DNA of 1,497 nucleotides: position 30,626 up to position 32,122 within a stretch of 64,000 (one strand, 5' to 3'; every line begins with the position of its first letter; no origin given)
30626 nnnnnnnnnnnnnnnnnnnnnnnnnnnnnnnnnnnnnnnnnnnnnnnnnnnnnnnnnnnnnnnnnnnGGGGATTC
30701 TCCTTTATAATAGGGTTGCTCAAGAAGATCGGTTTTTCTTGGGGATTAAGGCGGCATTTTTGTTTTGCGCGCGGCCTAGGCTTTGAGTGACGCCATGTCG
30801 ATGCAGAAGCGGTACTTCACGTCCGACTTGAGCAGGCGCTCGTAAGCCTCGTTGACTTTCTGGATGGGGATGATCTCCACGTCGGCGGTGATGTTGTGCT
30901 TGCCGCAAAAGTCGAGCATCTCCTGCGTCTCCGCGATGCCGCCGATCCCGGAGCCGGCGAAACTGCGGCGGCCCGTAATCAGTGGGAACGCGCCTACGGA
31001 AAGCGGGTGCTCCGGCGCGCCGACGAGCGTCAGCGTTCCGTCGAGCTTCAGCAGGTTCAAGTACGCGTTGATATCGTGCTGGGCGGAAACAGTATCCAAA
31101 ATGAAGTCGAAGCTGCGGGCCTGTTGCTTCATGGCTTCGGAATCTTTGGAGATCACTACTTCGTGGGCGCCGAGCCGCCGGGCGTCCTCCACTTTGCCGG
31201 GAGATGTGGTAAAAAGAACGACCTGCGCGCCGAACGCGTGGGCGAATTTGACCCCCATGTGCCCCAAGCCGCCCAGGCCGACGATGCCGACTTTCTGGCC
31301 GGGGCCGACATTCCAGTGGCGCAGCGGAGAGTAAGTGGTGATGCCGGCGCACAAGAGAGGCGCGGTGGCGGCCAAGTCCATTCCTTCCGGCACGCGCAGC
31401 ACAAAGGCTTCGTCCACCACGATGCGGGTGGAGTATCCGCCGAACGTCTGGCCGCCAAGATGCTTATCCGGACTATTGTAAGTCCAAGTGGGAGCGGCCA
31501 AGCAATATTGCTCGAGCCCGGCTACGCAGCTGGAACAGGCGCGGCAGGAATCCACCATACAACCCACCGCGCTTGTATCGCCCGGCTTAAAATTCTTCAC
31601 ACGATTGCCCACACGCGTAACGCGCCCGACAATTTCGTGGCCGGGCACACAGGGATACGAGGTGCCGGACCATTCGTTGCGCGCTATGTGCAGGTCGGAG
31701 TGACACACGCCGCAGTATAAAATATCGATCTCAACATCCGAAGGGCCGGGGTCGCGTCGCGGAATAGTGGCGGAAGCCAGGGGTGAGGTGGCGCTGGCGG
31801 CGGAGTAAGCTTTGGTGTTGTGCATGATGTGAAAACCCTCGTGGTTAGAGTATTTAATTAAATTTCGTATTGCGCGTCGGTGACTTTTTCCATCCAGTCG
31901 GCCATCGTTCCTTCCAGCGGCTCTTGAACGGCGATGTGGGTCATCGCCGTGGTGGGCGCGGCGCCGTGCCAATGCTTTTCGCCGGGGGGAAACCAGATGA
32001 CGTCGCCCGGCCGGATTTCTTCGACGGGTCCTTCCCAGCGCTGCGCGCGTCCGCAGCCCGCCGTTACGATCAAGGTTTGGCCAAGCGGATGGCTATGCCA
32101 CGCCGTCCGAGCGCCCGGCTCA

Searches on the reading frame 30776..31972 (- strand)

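Call 17: search_protein_families(library=pfam, proteins=[window:30776-31972:-], max_evalue=0.001)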
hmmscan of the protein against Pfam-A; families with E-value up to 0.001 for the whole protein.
window:30776-31972:- (398 aa): 5 families
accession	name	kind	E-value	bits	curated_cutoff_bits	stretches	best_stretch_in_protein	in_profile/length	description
PF00107.32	ADH_zinc_N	-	1.2e-24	87.2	31.8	1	235-356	1-127/129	Zinc-binding dehydrogenase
PF08240.17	ADH_N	-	4.5e-24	85.1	23.5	1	76-196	1-104/104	Alcohol dehydrogenase GroES-like domain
PF13602.12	ADH_zinc_N_2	-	4.2e-06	28.2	27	1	267-380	1-123/134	Zinc-binding dehydrogenase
PF02826.25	2-Hacid_dh_C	-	0.00023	21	25.1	1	225-270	36-81/178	D-isomer specific 2-hydroxyacid dehydrogenase, NAD binding domain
PF01262.27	AlaDh_PNT_C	-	0.00093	19.1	23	0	227-296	30-101/214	Alanine dehydrogenase/PNT, C-terminal domain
